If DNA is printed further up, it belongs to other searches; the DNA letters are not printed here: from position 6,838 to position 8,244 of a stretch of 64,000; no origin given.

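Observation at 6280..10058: Uncharacterised three-gene nuclease-like operon (DUF2779, DUF4365, 368-aa unknown) convergent with an N6-type methylase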

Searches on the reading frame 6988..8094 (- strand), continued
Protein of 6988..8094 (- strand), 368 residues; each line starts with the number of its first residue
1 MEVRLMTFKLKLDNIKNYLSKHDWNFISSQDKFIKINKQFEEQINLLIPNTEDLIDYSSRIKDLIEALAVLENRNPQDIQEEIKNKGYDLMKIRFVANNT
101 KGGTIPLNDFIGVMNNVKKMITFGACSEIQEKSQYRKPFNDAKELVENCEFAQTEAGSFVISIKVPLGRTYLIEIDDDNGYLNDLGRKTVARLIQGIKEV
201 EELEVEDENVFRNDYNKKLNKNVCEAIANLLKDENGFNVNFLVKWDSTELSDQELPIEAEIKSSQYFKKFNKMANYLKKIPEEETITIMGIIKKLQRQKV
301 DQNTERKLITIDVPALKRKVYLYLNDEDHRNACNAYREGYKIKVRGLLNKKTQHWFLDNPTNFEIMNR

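Call 52: find_homologous_proteins(query=A2, max_evalue=1e-10)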
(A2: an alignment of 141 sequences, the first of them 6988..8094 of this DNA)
Query A2 (141 sequences) (368 aa, profile of the alignment): 18 proteins with E <= 1e-10 among 8000 candidates.
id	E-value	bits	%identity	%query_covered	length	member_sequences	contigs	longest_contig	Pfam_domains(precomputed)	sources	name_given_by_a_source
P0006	8.3e-120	418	60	98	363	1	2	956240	-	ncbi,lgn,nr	ncbi:MAG: hypothetical protein PHC66_01515 [Candidatus Nanoarchaeia archaeon]|nr:hypothetical protei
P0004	2.9e-119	416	62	98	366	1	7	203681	-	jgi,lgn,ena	jgi:hypothetical protein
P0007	4.1e-119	416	60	98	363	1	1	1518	-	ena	-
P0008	3.5e-118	413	58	98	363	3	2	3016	-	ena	-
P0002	4.0e-118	412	65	98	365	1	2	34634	-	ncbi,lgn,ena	-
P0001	4.2e-117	409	100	99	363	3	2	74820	-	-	-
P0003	1.8e-114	400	65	98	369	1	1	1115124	-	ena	-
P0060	1.2e-112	394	21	98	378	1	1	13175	-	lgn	-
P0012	2.1e-110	387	52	98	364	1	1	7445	-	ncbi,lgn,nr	ncbi:hypothetical protein HY489_02170 [Candidatus Woesearchaeota archaeon]|nr:hypothetical protein [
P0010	3.2e-109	383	52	98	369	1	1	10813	-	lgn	-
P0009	2.9e-108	380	55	98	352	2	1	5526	-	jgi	jgi:hypothetical protein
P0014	2.2e-107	377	46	97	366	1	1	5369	-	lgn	-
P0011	4.4e-107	376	53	98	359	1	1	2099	-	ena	-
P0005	8.5e-102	359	66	92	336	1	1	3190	-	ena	-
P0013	3.1e-95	337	50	99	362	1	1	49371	-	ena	-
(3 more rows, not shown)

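Call 53: find_encoding_contigs(protein=P0060, flank=8000, max_places=3)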
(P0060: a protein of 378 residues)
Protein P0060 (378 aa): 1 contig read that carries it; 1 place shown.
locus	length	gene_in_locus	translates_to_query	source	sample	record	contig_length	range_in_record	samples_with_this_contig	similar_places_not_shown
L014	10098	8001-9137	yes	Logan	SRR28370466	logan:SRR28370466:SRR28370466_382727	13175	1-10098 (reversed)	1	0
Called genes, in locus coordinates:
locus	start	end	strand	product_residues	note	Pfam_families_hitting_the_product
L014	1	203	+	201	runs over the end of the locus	PF08719:NADAR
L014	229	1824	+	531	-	PF12161:HsdM_N, PF02384:N6_Mtase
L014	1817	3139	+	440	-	PF01420:Methylase_S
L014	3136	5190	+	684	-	-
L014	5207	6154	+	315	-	PF18860:AbiJ_NTD3, PF14355:Abi_C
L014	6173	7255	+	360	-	-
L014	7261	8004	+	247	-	PF14280:DUF4365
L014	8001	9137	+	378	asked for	-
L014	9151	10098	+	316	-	?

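Call 54: find_encoding_contigs(protein=P0100, flank=8000, max_places=3)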
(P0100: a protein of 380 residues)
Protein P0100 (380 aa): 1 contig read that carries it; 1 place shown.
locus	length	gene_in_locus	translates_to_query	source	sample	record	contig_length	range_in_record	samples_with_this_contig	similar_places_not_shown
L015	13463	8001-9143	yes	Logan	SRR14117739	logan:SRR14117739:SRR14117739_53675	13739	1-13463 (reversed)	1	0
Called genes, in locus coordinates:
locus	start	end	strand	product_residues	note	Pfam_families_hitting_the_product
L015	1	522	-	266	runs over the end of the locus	?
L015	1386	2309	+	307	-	PF00710:Asparaginase, PF17763:Asparaginase_C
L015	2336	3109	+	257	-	PF03309:Pan_kinase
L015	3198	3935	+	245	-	PF01209:Ubie_methyltran, PF13489:Methyltransf_23, PF13847:Methyltransf_31, PF08241:Methyltransf_11, PF08242:Methyltransf_12, PF13649:Methyltransf_25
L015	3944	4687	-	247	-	PF13581:HATPase_c_2, PF02518:HATPase_c (weak), PF01740:STAS, PF13466:STAS_2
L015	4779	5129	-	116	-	PF01740:STAS, PF13466:STAS_2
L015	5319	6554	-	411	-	PF02985:HEAT (faint), PF03130:HEAT_PBS (faint), PF13513:HEAT_EZ (faint), PF12717:Cnd1 (faint), PF25786:HEAT_GCN1_C (faint), PF13646:HEAT_2, PF01602:Adaptin_N (faint), PF13646:HEAT_2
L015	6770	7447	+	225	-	-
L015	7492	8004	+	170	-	PF14280:DUF4365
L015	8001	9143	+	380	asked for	-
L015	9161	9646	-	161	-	PF02130:YbeY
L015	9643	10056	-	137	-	PF00293:NUDIX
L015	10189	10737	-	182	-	PF00719:Pyrophosphatase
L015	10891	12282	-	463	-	PF26550:Tricorn_2nd (faint), PF26549:Tricorn_N, PF07676:PD40 (faint)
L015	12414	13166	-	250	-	PF12483:GIDE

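Call 55: search_dna_similar(query=P0060, collection=plasmids, mode=protein, max_rows=30, rows=spread)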
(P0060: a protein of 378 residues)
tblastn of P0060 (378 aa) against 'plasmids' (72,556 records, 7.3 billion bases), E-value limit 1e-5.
Records with a match: 30; places in all: 30; records where one place covers at least 80% of the query: 15.
Best place of each record, by identity: <60% 30.
By first word of the organism name: Nostoc 8; Tolypothrix 5; Methylobacterium 2; Entomospira 2; Paenarthrobacter 2; Caballeronia 2; Gluconobacter 1; Pigmentibacter 1; Tistrella 1; Phaeobacter 1; and 5 more.
By predicted mobility (MOB-suite, as given by PLSDB): non-mobilizable 13; mobilizable 12; conjugative 5.
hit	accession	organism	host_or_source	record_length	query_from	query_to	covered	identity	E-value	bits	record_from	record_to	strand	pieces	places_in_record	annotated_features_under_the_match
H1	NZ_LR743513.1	Methylobacterium bullatum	-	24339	1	378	100%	36.9%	1e-73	255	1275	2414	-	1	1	hypothetical protein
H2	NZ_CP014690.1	Gluconobacter albidus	water kefir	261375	1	378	100%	35.3%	9e-55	201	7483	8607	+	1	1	hypothetical protein | DUF4365 domain-containing protein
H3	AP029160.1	Pigmentibacter ruber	Homo sapiens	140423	1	378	100%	31.4%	8e-54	198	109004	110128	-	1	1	hypothetical protein (x2)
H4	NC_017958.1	Tistrella mobilis KA081020-065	-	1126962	1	377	100%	31.3%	5e-53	196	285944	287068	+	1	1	record has no annotation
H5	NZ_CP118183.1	Entomospira culicis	Culex pipiens,cell culture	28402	7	368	96%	29.5%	3e-35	144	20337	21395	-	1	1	hypothetical protein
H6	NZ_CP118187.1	Entomospira culicis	Culex pipiens,cell culture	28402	7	368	96%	29.5%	3e-35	144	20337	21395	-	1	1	hypothetical protein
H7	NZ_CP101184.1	Paenarthrobacter ureafaciens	mixed culture,soil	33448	3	366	96%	26.7%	9e-23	107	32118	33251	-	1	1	hypothetical protein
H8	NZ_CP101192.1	Paenarthrobacter ureafaciens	mixed culture,soil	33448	3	366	96%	26.7%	9e-23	107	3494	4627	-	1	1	hypothetical protein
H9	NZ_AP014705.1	Methylobacterium aquaticum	-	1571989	22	374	93%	26.6%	2e-23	109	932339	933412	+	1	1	none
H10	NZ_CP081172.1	Phaeobacter inhibens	-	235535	11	364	94%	24.8%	4e-19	97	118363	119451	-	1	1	hypothetical protein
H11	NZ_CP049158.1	Caballeronia sp. SBC1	whole organism,soil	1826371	11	362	93%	23.4%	8e-12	74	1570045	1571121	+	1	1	none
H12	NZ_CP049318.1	Caballeronia sp. SBC2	whole organism,soil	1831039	11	362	93%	23.4%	8e-12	74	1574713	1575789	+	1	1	none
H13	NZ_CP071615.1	Rhizobium bangladeshense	lentil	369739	19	374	94%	23.1%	4e-15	85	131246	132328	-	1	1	hypothetical protein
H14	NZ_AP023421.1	Pusillibacter faecalis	Homo sapiens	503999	11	372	96%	22.1%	8e-22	104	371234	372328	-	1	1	hypothetical protein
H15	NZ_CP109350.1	Streptomyces sp. NBC_01568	-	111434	8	366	95%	22.1%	1e-13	80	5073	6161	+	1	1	hypothetical protein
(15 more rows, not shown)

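Call 56: get_annotated_region(hit=H1, flank=6000)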
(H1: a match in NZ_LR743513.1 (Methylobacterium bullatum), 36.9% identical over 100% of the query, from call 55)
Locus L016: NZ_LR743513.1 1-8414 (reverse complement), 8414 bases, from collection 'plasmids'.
description: Methylobacterium bullatum isolate mbul2 plasmid 4
organism: Methylobacterium bullatum (NCBI taxid 570505)
taxonomy: Bacteria; Pseudomonadota; Alphaproteobacteria; Hyphomicrobiales; Methylobacteriaceae; Methylobacterium; Methylobacterium bullatum
host: -; source: -; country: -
typing (MOB-suite, as given by PLSDB): non-mobilizable
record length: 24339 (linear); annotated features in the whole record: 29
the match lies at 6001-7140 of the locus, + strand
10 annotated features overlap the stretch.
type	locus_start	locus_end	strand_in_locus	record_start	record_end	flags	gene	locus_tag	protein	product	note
CDS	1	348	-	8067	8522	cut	-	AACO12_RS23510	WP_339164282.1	hypothetical protein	-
CDS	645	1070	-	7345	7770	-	-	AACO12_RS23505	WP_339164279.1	hypothetical protein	-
CDS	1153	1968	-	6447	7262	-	-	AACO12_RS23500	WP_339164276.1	hypothetical protein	-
CDS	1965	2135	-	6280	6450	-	-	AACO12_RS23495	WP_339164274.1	hypothetical protein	-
CDS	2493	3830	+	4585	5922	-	-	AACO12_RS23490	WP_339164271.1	hypothetical protein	-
CDS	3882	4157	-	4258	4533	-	-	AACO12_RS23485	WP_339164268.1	hypothetical protein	-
CDS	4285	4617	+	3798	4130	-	-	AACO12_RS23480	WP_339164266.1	hypothetical protein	-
CDS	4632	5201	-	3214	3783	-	-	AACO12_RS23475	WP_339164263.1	recombinase family protein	GO:0006310 - DNA recombination [Evidence IEA]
CDS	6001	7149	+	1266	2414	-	-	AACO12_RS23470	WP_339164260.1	hypothetical protein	-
CDS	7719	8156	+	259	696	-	-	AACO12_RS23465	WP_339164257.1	hypothetical protein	-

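Call 57: get_annotated_region(hit=H2, flank=6000)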
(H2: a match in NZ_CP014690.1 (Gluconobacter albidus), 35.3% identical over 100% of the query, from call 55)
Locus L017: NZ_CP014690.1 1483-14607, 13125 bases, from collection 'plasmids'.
description: Gluconobacter albidus strain TMW2.1191 plasmid pGS1191_1, complete sequence
organism: Gluconobacter albidus (NCBI taxid 318683)
taxonomy: Bacteria; Pseudomonadota; Alphaproteobacteria; Rhodospirillales; Acetobacteraceae; Gluconobacter; Gluconobacter albidus
host: -; source: water kefir; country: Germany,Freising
typing (MOB-suite, as given by PLSDB): conjugative; relaxase MOBF; mating-pair formation MPF_I
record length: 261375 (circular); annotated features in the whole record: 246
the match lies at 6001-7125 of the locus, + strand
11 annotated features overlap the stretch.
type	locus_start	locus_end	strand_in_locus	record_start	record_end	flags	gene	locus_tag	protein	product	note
CDS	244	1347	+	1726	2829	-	-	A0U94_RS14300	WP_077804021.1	Fic family protein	-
CDS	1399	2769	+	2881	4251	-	-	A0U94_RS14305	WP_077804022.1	hypothetical protein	-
CDS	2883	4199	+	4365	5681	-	-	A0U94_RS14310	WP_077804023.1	glycosyl hydrolase family 28 protein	GO:0005975 - carbohydrate metabolic process [Evidence IEA]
CDS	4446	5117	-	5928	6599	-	-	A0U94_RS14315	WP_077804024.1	hypothetical protein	-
CDS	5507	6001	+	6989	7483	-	-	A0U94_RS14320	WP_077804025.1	DUF4365 domain-containing protein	-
CDS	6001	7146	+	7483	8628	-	-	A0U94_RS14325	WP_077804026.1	hypothetical protein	-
CDS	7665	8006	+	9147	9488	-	-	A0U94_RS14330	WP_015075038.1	type II toxin-antitoxin system RelE/ParE family toxin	-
CDS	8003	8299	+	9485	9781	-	-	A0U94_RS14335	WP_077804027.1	helix-turn-helix domain-containing protein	-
CDS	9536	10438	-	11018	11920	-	-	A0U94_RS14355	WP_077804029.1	LysR family transcriptional regulator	-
CDS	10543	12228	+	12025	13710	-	-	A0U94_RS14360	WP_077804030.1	thiamine pyrophosphate-binding protein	-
CDS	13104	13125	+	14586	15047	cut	-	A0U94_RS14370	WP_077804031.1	lipocalin-like domain-containing protein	-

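Call 58: get_annotated_region(hit=H3, flank=6000)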
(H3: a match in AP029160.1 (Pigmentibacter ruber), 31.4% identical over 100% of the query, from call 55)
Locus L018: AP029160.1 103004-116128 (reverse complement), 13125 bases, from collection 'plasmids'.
description: Pigmentibacter ruber GTC16762 plasmid pGTC16762-1 DNA, complete sequence
organism: Pigmentibacter ruber (NCBI taxid 2683196)
taxonomy: Bacteria; Bdellovibrionota; Oligoflexia; Silvanigrellales; Silvanigrellaceae; Pigmentibacter; Pigmentibacter ruber
host: -; source: Homo sapiens; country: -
typing (MOB-suite, as given by PLSDB): non-mobilizable
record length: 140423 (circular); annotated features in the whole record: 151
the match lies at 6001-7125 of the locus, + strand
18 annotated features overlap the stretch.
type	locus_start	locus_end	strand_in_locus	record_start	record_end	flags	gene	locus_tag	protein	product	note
CDS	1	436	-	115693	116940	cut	-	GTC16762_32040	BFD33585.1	hypothetical protein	-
CDS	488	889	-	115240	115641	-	-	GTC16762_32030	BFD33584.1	hypothetical protein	-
CDS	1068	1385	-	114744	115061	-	-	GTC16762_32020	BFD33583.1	hypothetical protein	-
CDS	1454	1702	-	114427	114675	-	-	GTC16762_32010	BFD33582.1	hypothetical protein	-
CDS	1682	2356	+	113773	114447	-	-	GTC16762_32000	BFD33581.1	IS6 family transposase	-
CDS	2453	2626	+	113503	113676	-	-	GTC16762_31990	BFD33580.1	hypothetical protein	-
CDS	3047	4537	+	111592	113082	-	-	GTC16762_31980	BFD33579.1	hypothetical protein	-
CDS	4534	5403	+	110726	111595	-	-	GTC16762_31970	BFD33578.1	ABC transporter substrate-binding protein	-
CDS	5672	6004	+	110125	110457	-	-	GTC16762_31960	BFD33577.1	hypothetical protein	-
CDS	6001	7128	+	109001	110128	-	-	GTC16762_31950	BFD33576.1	hypothetical protein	-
CDS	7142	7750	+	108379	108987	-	-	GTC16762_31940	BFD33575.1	hypothetical protein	-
CDS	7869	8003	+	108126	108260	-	-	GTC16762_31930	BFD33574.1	hypothetical protein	-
CDS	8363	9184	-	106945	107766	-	-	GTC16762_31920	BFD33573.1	amino acid ABC transporter substrate-binding protein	-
CDS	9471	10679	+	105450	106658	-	-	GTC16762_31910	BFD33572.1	hypothetical protein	-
CDS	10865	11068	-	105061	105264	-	-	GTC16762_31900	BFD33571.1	hypothetical protein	-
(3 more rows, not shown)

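Call 59: get_annotated_region(hit=H5, flank=6000)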
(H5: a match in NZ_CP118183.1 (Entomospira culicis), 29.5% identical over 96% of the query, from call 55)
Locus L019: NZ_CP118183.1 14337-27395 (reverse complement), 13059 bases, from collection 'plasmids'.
description: Entomospira culicis strain BR151 plasmid p28, complete sequence
organism: Entomospira culicis (NCBI taxid 2719989)
taxonomy: Bacteria; Spirochaetota; Spirochaetia; Spirochaetales; Spirochaetaceae; Entomospira; Entomospira culicis
host: -; source: Culex pipiens,cell culture; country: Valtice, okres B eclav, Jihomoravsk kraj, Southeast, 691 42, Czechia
typing (MOB-suite, as given by PLSDB): non-mobilizable
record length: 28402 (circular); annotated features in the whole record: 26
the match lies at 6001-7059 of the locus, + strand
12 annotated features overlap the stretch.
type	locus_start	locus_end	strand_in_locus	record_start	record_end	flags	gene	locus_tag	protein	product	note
CDS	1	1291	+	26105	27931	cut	-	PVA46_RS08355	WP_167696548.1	DUF262 domain-containing protein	-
CDS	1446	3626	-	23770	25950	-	-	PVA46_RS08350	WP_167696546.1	DUF262 domain-containing protein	-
CDS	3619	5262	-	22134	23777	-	-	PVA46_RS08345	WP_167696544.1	DUF262 domain-containing protein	-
CDS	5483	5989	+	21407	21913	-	-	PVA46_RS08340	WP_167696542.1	DUF4365 domain-containing protein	-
CDS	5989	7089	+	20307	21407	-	-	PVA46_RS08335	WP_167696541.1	hypothetical protein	-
CDS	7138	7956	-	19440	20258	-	-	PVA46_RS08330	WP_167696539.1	hypothetical protein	-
CDS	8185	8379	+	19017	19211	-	-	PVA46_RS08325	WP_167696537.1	type II toxin-antitoxin system HicA family toxin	-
CDS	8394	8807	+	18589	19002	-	-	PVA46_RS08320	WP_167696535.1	helix-turn-helix domain-containing protein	-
CDS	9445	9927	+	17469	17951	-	-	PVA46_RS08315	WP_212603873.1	hypothetical protein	-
CDS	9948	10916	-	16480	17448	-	-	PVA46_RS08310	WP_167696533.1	recombinase family protein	GO:0006310 - DNA recombination [Evidence IEA]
CDS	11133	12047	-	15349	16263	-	-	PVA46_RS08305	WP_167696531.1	Abi family protein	-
CDS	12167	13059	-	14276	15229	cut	-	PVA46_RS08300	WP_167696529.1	tyrosine-type recombinase/integrase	GO:0015074 - DNA integration [Evidence IEA]; GO:0006310 - DNA recombination [Evidence IEA]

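Call 60: predict_structure(alignment_id=A2)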
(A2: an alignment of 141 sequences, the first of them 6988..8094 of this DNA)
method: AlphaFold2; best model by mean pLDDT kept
length: 368 residues; sequences in the alignment: 141
mean_pLDDT: 94.3   pTM: 0.85
mean pLDDT of the five models: 94.3, 94.1, 94.1, 94.0, 93.6
residues with pLDDT >= 90: 326; 70-90: 33; 50-70: 9; < 50: 0
segments of 3 or more residues with pLDDT < 50: none
pLDDT, mean of each block of 10 residues (from residue 1): 77 96 94 97 98 97 97 96 96 96 94 98 97 94 97 87 96 90 96 98 96 94 98 97 95 97 98 97 90 89 79 95 95 97 96 93 92
secondary structure, 60 per line:
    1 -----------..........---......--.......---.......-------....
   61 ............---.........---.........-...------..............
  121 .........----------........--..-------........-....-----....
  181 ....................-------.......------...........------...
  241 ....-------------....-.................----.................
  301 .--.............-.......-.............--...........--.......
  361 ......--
elements in order: H12-21 E25-30 E33-39 E43-49 H57-72 H76-84 E88-96 H107-129 H140-147 E159-166 H168-171 H177-200 H208-214 H221-231 E238-244 E258-261 H263-279 E284-301 E304-313 E318-324 H326-338 E341-351 E354-366

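Call 61: get_annotated_region(hit=H7, flank=6000)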
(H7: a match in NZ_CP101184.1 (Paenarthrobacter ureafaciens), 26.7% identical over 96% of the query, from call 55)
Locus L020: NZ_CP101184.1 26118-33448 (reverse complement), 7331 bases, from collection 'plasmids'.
description: Paenarthrobacter ureafaciens strain SD-2 plasmid unnamed4, complete sequence
organism: Paenarthrobacter ureafaciens (NCBI taxid 37931)
taxonomy: Bacteria; Actinomycetota; Actinomycetes; Micrococcales; Micrococcaceae; Paenarthrobacter; Paenarthrobacter ureafaciens
host: -; source: mixed culture,soil; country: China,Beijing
typing (MOB-suite, as given by PLSDB): non-mobilizable
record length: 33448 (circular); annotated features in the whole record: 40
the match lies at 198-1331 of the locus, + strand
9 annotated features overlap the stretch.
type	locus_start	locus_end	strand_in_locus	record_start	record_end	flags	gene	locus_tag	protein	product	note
CDS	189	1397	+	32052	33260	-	-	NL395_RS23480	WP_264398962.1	hypothetical protein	-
CDS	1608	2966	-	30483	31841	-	-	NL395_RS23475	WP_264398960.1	hypothetical protein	-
CDS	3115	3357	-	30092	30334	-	-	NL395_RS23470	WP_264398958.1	hypothetical protein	-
CDS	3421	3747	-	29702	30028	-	-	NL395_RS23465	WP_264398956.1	helix-turn-helix domain-containing protein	-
CDS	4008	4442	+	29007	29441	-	-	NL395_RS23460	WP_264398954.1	hypothetical protein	-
CDS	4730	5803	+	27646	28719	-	-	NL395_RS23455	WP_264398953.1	CHAP domain-containing protein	-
CDS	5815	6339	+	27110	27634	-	-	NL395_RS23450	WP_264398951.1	hypothetical protein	-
CDS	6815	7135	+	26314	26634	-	-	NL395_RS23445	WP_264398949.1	TrbC/VirB2 family protein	-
CDS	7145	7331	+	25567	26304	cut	-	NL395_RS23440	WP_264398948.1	hypothetical protein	-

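Call 62: get_annotated_region(hit=H10, flank=6000)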
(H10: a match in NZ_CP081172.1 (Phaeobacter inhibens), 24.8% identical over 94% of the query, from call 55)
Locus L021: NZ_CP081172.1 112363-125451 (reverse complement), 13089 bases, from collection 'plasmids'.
description: Phaeobacter inhibens strain M623 plasmid unnamed2, complete sequence
organism: Phaeobacter inhibens (NCBI taxid 221822)
taxonomy: Bacteria; Pseudomonadota; Alphaproteobacteria; Rhodobacterales; Roseobacteraceae; Phaeobacter; Phaeobacter inhibens
host: -; source: -; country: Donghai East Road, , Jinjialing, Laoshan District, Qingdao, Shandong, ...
typing (MOB-suite, as given by PLSDB): non-mobilizable; replicon rep_cluster_377
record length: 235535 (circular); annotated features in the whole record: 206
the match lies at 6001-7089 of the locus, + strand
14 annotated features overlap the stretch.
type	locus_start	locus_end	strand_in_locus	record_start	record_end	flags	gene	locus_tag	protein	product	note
CDS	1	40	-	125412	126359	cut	-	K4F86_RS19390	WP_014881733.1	ABC transporter permease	-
CDS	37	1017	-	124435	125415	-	-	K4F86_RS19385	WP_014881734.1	ABC transporter permease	GO:0055085 - transmembrane transport [Evidence IEA]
CDS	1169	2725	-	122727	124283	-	-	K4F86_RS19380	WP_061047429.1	ABC transporter substrate-binding protein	-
CDS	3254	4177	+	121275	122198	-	-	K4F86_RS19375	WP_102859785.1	calcium-binding protein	-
CDS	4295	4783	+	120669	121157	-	-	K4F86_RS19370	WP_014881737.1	DUF995 domain-containing protein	-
CDS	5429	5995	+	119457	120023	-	-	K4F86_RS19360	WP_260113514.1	DUF4365 domain-containing protein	-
CDS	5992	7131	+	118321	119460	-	-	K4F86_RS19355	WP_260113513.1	hypothetical protein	-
CDS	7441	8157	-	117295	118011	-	-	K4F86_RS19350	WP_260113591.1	hypothetical protein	-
CDS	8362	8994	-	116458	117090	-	-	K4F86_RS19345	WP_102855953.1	tyrosine-type recombinase/integrase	GO:0015074 - DNA integration [Evidence IEA]; GO:0006310 - DNA recombination [Evidence IEA]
CDS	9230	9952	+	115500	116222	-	-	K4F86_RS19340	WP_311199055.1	alpha/beta hydrolase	-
CDS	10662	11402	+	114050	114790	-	-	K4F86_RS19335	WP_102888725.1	class I SAM-dependent methyltransferase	-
CDS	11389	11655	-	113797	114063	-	-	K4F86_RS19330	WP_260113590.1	hypothetical protein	-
CDS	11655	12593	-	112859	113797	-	-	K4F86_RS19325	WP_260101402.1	LysR family transcriptional regulator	GO:0006355 - regulation of DNA-templated transcription [Evidence IEA]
CDS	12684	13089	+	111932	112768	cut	-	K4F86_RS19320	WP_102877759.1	TauD/TfdA family dioxygenase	-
